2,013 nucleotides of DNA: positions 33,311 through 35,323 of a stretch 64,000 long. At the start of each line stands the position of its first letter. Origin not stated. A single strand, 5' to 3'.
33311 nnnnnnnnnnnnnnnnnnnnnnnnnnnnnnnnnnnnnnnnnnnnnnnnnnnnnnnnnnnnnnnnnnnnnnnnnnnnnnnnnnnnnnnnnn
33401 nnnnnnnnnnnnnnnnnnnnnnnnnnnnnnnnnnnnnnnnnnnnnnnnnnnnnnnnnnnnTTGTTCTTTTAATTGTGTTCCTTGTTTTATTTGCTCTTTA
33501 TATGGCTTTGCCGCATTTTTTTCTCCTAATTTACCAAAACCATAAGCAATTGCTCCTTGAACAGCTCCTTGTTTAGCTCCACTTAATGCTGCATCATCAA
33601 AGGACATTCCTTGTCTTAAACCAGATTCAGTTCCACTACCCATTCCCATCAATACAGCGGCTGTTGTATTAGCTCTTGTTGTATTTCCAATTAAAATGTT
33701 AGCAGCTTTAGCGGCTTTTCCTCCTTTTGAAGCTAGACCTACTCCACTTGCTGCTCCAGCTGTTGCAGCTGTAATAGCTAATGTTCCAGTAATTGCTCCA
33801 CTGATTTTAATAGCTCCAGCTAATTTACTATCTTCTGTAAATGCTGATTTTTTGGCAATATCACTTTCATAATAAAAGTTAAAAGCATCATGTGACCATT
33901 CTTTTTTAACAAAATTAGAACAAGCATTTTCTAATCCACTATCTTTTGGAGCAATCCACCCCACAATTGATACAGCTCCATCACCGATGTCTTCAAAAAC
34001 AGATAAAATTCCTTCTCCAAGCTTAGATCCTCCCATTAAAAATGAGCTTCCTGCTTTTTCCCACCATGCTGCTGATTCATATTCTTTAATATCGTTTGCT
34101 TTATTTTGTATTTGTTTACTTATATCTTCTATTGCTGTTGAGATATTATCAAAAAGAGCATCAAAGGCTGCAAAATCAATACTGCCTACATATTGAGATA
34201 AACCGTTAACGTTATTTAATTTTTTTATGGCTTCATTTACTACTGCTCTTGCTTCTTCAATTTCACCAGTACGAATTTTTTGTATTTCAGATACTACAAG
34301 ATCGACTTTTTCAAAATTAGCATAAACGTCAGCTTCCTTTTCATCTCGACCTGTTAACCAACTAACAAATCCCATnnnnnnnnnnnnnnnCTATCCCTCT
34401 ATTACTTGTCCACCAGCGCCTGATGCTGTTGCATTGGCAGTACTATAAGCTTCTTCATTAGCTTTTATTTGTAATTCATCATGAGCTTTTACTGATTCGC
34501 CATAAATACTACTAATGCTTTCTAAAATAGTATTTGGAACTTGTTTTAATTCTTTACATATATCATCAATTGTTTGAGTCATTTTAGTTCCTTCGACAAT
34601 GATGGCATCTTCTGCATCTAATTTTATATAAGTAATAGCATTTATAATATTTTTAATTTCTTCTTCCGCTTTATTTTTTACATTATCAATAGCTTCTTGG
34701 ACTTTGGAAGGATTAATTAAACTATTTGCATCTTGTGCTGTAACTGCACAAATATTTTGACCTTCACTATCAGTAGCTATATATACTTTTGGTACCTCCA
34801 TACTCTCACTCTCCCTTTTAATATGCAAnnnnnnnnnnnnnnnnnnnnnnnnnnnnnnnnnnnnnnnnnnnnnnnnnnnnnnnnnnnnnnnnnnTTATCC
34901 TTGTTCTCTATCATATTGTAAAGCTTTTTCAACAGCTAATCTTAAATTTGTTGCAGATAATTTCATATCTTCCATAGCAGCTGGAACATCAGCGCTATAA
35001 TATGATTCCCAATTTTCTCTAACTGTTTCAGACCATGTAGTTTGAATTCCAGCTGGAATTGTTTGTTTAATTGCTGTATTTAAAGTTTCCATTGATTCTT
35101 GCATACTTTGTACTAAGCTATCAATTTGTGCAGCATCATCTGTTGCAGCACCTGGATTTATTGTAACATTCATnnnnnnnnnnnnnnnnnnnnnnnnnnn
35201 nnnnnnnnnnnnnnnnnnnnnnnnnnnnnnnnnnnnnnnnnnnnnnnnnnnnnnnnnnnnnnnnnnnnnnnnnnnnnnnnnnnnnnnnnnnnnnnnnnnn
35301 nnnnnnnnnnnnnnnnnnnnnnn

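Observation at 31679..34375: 898-aa protein: secretion-type helical N-terminus but a cell-surface-anchor-like C-terminus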

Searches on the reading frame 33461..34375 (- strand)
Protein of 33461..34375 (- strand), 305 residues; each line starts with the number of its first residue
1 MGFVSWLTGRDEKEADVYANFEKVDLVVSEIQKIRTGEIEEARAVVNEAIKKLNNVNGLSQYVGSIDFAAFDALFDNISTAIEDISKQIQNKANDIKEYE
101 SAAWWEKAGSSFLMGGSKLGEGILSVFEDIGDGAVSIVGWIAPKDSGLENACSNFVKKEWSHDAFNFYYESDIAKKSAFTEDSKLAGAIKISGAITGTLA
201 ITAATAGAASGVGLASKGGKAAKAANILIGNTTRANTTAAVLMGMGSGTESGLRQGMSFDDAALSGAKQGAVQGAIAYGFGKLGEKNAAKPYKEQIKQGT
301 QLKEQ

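Call 25: predict_structure(alignment_id=A2)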
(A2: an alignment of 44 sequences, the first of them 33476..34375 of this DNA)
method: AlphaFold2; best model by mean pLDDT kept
length: 300 residues; sequences in the alignment: 44
mean_pLDDT: 72.1   pTM: 0.52
mean pLDDT of the five models: 72.1, 70.1, 69.4, 61.8, 57.2
residues with pLDDT >= 90: 10; 70-90: 204; 50-70: 51; < 50: 35
segments of 3 or more residues with pLDDT < 50: 207-230, 290-300
pLDDT, mean of each block of 10 residues (from residue 1): 72 76 85 86 91 87 84 80 79 82 83 82 74 75 76 78 78 81 74 63 52 39 39 60 70 77 76 66 56 43
secondary structure, 60 per line:
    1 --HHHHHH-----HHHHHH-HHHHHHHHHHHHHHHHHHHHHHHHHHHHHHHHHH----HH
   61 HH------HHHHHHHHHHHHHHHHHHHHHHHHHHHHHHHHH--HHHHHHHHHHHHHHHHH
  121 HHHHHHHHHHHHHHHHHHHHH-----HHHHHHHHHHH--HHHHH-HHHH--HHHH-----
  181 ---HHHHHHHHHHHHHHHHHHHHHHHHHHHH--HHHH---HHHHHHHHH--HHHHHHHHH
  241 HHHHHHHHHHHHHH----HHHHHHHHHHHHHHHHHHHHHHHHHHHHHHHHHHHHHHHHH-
elements in order: H3-8 H14-19 H21-54 H59-62 H69-101 H104-141 H147-157 H160-164 H166-169 H172-175 H184-211 H214-217 H221-229 H232-254 H259-299

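Call 30: fold_search(model_id=the predicted structure, library=pdb)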
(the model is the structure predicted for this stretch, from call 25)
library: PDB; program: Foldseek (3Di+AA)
matches with E <= 10: 46; with E <= 0.001: 0
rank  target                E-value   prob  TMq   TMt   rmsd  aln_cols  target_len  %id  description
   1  7n0k_A                2.0e-01  0.41  0.21  0.20  18.9       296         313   14  Cryo-EM structure of TACAN in the apo form (TMEM120A) (released 2021-09-15)
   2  7n0l_A                3.5e-01  0.33  0.20  0.20  18.7       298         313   15  Cryo-EM structure of TACAN in the H196A H197A mutant form (TMEM120A) (released 2021-09-15)
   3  7n7p_A                4.8e-01  0.28  0.21  0.20  19.5       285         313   12  Cryo-EM structure of human TMEM120A (released 2021-09-01)
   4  7f3t_A                1.1e+00  0.16  0.20  0.19  18.1       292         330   14  Cryo-EM structure of human TMEM120A in the CoASH-bound state (released 2021-06-30)
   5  6m3p_A                1.2e+00  0.18  0.20  0.20  25.1       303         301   10  Crystal structure of AnkG/beta2-spectrin complex (released 2020-05-13)
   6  7f3u_A                1.2e+00  0.12  0.17  0.15  19.6       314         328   12  Cryo-EM structure of human TMEM120A in the CoASH-free state (released 2021-06-30)
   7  7f6v_A                1.2e+00  0.11  0.15  0.15  18.5       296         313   11  Cryo-EM structure of the human TACAN channel in a closed state (released 2022-02-16)
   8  7o3v_F                1.4e+00  0.08  0.13  0.14  27.6       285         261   12  Stalk complex structure (TrwJ/VirB5-TrwI/VirB6) from the fully-assembled R388 type IV secretion system determined by c (released 2022-06-22)
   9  4o9p_B                2.4e+00  0.09  0.18  0.20  17.8       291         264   12  Crystal structure of Thermus thermophilis transhydrogeanse domain II dimer SeMet derivative (released 2014-06-11)
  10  6wpw_R                3.1e+00  0.08  0.18  0.15  23.1       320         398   12  GCGR-Gs signaling complex bound to a designed glucagon derivative (released 2020-08-12)
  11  1y1u_A                3.1e+00  0.06  0.12  0.08  22.0       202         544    9  Structure of unphosphorylated STAT5a (released 2005-10-04)
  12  7v35_R                3.7e+00  0.06  0.16  0.14  22.0       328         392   10  Cryo-EM structure of the GIPR/GLP-1R/GCGR triagonist peptide 20-bound human GCGR-Gs complex (released 2022-03-02)
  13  9a69_B                3.8e+00  0.05  0.14  0.07  58.3       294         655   11  Integrative model of MCPB-MCPC by crosslinking MS and deep learning (released 2024-09-18)
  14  5hxh_B                4.0e+00  0.08  0.20  0.20  19.9       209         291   13  Structural mechanisms of extracellular ion exchange and induced binding-site occlusion in the sodium-calcium exchanger (released 2016-05-11)
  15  9cfs_A                4.2e+00  0.38  0.19  0.46   5.8        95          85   18  Structure of a 150% lengthened variant of the E. coli ROP protein (released 2025-07-02)
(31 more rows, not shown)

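Call 51: search_solved_structures(query=A7, max_evalue=10, show_alignments=2)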
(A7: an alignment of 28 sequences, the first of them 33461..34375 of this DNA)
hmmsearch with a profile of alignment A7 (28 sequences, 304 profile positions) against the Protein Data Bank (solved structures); distinct sequences matched with E-value up to 10: 39.
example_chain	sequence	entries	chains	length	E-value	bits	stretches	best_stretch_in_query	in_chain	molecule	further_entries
8qaf_A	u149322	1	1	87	0.014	18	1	39-100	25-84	sc-apCC-8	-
3m6s_B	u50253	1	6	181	0.068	15.7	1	40-125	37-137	Hemagglutinin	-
8xlk_H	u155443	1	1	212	0.11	15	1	195-281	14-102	Light Chain of GluN2A Fab, 28C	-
4eda_B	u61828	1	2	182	0.15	14.6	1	40-127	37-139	Hemagglutinin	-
1t5j_A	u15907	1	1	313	0.16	14.5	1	61-164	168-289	Hypothetical protein MJ1187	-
4jtv_B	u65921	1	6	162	0.17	14.5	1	40-125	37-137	Hemagglutinin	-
4ju0_B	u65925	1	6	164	0.17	14.4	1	40-125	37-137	Hemagglutinin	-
4jtx_B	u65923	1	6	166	0.18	14.4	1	40-125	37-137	Hemagglutinin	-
3ztn_B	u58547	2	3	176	0.19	14.2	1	40-125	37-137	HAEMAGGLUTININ | Hemagglutinin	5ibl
3al4_B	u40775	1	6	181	0.21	14.1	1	40-125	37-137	Hemagglutinin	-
3lzg_B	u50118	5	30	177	0.21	14.1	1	40-125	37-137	Hemagglutinin, HA2 SUBUNIT | Hemagglutinin HA2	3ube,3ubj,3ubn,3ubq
5gjs_B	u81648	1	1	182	0.21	14.1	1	40-126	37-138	Hemagglutinin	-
2ooc_A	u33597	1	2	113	0.22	14.1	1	55-107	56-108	Histidine phosphotransferase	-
7c53_A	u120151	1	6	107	0.23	14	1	24-105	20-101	Spike protein S2',pan-CoVs inhibitor EK1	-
9n5z_F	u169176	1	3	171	0.26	13.8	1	41-125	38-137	Hemagglutinin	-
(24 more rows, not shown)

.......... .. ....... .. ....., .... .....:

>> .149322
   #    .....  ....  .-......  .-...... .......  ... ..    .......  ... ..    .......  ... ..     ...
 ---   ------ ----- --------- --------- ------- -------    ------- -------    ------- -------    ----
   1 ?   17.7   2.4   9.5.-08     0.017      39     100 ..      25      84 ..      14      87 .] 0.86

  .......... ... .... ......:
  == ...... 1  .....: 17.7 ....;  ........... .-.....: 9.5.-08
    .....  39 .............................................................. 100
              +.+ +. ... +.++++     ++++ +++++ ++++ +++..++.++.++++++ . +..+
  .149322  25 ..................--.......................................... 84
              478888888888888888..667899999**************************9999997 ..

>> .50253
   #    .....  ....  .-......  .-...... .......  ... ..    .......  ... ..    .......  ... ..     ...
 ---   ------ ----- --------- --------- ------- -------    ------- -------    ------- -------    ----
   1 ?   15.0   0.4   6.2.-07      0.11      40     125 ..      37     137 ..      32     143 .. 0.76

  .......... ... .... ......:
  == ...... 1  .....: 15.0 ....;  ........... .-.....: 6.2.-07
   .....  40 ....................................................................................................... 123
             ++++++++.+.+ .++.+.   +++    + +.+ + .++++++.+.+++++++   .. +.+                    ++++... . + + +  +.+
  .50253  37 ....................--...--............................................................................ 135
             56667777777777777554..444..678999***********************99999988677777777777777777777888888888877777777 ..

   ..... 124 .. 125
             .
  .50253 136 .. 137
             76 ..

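Call 61: search_protein_representatives(alignment_id=A8)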
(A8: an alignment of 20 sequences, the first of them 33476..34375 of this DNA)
Query: 20 sequences, 299 profile positions. Proteins with E-value up to 0.001 (for the whole library): 482; up to 1e-10: 307; up to 1e-30: 215. The best 150 are listed.
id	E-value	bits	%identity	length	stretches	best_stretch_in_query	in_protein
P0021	1.1e-130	451.8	-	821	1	1-298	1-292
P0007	1.2e-128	445.2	-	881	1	1-298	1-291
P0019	1.4e-127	441.7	-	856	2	1-298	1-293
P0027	1.7e-127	441.4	-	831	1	1-298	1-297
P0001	2.6e-127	440.7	-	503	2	1-297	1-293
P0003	2.6e-126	437.5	-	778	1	1-297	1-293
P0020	2.4e-121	421.2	-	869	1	1-297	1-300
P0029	3.4e-119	414.1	-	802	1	1-293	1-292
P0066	7.0e-116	403.2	-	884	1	2-298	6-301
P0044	1.3e-114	399.0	-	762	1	1-294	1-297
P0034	1.8e-114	398.6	-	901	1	1-298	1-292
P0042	6.6e-114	396.7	-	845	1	1-297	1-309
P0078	2.3e-110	385.1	-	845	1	1-294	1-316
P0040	4.1e-110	384.3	-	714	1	1-294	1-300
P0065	1.8e-108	378.9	-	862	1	2-295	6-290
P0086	4.4e-104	364.5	-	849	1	1-298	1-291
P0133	6.5e-100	350.8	-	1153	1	1-297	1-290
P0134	7.8e-100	350.5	-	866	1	1-298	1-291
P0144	4.7e-94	331.6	-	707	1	1-295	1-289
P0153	4.0e-89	315.4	-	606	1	1-296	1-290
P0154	2.3e-88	312.9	-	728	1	2-290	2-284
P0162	6.1e-81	288.5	-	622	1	1-284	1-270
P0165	8.5e-80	284.8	-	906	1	6-295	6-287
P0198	5.8e-55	203.2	-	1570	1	20-294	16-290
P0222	5.4e-50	186.9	-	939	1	124-296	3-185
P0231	3.4e-48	181.0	-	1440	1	2-293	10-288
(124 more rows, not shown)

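Call 63: search_protein_families(library=pfam, proteins=[P0133, P0134, P0144, P0153, P0154, P0162, P0165, P0231, P0222, P0198], max_evalue=0.001)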
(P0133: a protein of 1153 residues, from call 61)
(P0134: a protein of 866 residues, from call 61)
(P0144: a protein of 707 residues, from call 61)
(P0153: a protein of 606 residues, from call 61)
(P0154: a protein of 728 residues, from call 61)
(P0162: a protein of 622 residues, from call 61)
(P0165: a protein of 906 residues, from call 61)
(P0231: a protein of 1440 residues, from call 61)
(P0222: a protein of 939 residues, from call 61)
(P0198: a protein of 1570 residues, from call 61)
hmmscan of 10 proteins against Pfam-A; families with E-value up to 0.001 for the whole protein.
P0133 (1153 aa): 0 families

P0134 (866 aa): 0 families

P0144 (707 aa): 0 families

P0153 (606 aa): 0 families

P0154 (728 aa): 0 families

P0162 (622 aa): 1 family
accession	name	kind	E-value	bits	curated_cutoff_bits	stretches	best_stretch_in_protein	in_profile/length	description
PF14436.11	EndoU_bacteria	-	5.5e-05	24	25.3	1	422-607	2-128/129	Bacterial EndoU nuclease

P0165 (906 aa): 0 families

P0231 (1440 aa): 0 families

P0222 (939 aa): 0 families

P0198 (1570 aa): 0 families

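Call 94: find_encoding_contigs(protein=P0162, flank=6000, max_places=2)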
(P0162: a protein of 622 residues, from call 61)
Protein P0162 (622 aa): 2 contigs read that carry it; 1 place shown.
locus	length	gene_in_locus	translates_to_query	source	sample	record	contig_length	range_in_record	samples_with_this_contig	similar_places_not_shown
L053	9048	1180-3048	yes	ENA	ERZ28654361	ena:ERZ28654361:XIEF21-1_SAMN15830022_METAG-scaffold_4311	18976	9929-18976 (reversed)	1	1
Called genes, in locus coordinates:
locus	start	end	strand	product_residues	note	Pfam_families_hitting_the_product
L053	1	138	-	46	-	?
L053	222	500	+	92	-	-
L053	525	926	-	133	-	PF10612:Spore-coat_CotZ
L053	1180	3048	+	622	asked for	-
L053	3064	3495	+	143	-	-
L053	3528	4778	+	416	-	PF01139:RtcB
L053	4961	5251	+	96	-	-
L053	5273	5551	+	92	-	-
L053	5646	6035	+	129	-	-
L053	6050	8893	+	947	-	-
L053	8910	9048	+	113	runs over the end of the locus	PF13780:DUF4176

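Call 95: find_encoding_contigs(protein=P0133, flank=6000, max_places=2)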
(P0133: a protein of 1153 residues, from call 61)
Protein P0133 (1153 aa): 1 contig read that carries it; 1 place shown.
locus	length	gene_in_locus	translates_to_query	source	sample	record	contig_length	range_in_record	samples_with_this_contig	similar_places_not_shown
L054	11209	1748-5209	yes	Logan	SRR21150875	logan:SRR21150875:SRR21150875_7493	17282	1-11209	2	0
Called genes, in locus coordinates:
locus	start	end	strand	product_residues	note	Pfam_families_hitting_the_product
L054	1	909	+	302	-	?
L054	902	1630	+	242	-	-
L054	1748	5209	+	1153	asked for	-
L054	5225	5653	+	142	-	-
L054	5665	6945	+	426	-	PF01743:PolyA_pol, PF12627:PolyA_pol_RNAbd (weak), PF01966:HD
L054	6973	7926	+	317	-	-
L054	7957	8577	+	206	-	PF01351:RNase_HII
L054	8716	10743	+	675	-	PF01751:Toprim, PF01131:Topoisom_bac, PF01396:Zn_ribbon_Top1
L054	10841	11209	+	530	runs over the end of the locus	PF00370:FGGY_N, PF02782:FGGY_C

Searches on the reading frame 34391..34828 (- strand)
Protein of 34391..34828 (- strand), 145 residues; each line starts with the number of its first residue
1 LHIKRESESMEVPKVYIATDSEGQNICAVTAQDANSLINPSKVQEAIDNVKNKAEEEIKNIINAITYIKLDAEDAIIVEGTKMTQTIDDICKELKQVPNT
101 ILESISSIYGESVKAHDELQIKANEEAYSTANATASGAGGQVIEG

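Call 4: search_protein_families(library=pfam, proteins=[window:34391-34828:-], max_evalue=1)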
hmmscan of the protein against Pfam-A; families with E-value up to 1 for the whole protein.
window:34391-34828:- (145 aa): 3 families
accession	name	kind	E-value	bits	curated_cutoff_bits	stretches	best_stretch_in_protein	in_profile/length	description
PF04089.19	BRICHOS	-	0.1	13.2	25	1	16-94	15-87/91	BRICHOS domain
PF03048.19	Herpes_UL92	-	0.13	12.5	21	1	24-120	45-140/191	UL92 family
PF10276.14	zf-CHCC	-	0.26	11.8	27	0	13-27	16-30/37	Zinc-finger domain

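Call 6: search_protein_families(library=ncbifam, proteins=[window:34391-34828:-], max_evalue=1)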
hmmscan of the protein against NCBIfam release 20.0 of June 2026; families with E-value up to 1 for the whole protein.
window:34391-34828:- (145 aa): 3 families
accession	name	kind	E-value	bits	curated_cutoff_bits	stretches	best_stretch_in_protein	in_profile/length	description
NF001913.0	PRK00696.1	equivalog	0.002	17.2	370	1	3-99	189-284/388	ADP-forming succinate--CoA ligase subunit beta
NF040868.1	carboxypep_CpsA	equivalog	0.0037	16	500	1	41-128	214-299/391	carboxypeptidase CpsA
NF002327.0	PRK01286.1-2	equivalog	0.19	10.7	393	1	30-128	154-255/345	deoxyguanosinetriphosphate triphosphohydrolase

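Call 48: search_solved_structures(query=A6, max_evalue=10)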
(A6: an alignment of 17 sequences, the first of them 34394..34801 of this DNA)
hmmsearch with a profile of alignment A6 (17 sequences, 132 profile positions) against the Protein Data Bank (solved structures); distinct sequences matched with E-value up to 10: 61 (the best 60 are shown).
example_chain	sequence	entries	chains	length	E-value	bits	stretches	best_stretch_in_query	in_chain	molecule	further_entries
8qae_A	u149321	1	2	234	1.1e-05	28.6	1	44-109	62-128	sc-apCC-6-SLLA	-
4tql_A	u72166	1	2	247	0.0035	20.5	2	36-106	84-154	Three helix bundle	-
8qaf_A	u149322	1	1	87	0.01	18.9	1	39-96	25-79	sc-apCC-8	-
8a3k_UNK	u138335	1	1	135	0.023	17.8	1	43-99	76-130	sc-apCC-4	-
9yoj_B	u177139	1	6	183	0.028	17.5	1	31-89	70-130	Hemagglutinin HA2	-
6kos_A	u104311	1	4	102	0.033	17.3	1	36-116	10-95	SUWA (Super WA20)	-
8fjg_A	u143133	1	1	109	0.08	16.1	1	41-112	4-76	H12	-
8ek4_A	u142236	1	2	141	0.089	15.9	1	32-109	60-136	Ice-binding protein TIP-99a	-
36za_5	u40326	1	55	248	0.1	15.7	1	22-53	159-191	Tail Tube gp217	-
2jua_A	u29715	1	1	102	0.13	15.3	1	32-110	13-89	de novo protein S836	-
11fg_Z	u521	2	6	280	0.14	15.3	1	22-53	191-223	PVC Protein gp192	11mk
7pau_7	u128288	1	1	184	0.15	15.2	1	41-104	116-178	Ribosome-recycling factor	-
2pmz_F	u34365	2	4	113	0.19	14.9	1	27-92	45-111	DNA-directed RNA polymerase subunit F | DNA-directed RNA polymerase, subunit F (RpoF)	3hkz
5yl9_A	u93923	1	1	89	0.21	14.7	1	38-110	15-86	Spike glycoprotein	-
6vlp_A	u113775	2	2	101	0.23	14.6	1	85-114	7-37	Hop1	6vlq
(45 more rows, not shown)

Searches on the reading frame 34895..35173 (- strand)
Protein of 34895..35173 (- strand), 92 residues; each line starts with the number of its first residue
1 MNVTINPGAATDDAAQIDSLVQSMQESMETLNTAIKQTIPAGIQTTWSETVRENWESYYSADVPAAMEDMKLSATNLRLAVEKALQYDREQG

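Call 4: search_protein_families(library=pfam, proteins=[window:34895-35173:-], max_evalue=1)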
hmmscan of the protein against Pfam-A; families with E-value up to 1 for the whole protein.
window:34895-35173:- (92 aa): 2 families
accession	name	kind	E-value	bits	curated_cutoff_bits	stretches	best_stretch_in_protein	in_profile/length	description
PF22124.2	Glyco_hydro_95_cat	-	0.0037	16.7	27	1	36-81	69-114/408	Glycosyl hydrolase family 95 catalytic domain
PF24407.1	HTH_upst_double_PIN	-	0.043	14.6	27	1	44-84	8-48/70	HTH_upstream_double_PIN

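Call 6: search_protein_families(library=ncbifam, proteins=[window:34895-35173:-], max_evalue=1)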
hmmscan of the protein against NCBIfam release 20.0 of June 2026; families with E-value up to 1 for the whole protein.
window:34895-35173:- (92 aa): 1 family
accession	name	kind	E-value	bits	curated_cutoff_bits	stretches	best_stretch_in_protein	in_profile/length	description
TIGR00132.1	gatA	equivalog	0.074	11.8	481.1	1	3-68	34-99/466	Asp-tRNA(Asn)/Glu-tRNA(Gln) amidotransferase subunit GatA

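Call 47: search_solved_structures(query=A5, max_evalue=10)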
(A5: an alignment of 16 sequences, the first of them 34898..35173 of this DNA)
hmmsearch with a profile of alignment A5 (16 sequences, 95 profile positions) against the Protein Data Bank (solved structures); distinct sequences matched with E-value up to 10: 34.
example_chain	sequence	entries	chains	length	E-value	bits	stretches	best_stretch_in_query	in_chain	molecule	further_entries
7wxz_A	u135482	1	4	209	0.012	19.4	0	11-41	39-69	Spike protein S2'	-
9ff9_A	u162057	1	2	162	0.023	18.5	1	13-88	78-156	Tropomyosin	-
8puz_A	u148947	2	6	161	0.024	18.4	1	13-88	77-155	Tropomyosin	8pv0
9cfs_A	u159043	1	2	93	0.032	18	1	9-85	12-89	Long regulatory protein rop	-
1zva_A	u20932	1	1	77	0.073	16.9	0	16-45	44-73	E2 glycoprotein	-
6kos_A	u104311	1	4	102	0.074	16.9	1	14-61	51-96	SUWA (Super WA20)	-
8oyx_A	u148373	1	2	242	0.082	16.7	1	14-88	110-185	De novo designed soluble GPCR-like protein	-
6lxt_A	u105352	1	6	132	0.12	16.2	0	11-41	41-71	Spike protein S2, Spike protein S2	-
7cot_A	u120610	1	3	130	0.12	16.2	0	11-41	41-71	Spike glycoprotein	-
8gl3_A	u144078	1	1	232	0.15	15.9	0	18-48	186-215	pRLB-519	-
1wyy_A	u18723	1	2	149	0.24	15.2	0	11-42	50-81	E2 Glycoprotein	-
2kbb_A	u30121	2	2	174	0.24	15.2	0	9-42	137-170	Talin-1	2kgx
6vag_A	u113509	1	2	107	0.26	15.1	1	12-45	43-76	Phosphoprotein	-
1wnc_A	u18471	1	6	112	0.29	14.9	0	15-45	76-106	E2 glycoprotein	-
1hm6_A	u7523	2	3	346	0.34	14.7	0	52-71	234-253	ANNEXIN 1 | ANNEXIN I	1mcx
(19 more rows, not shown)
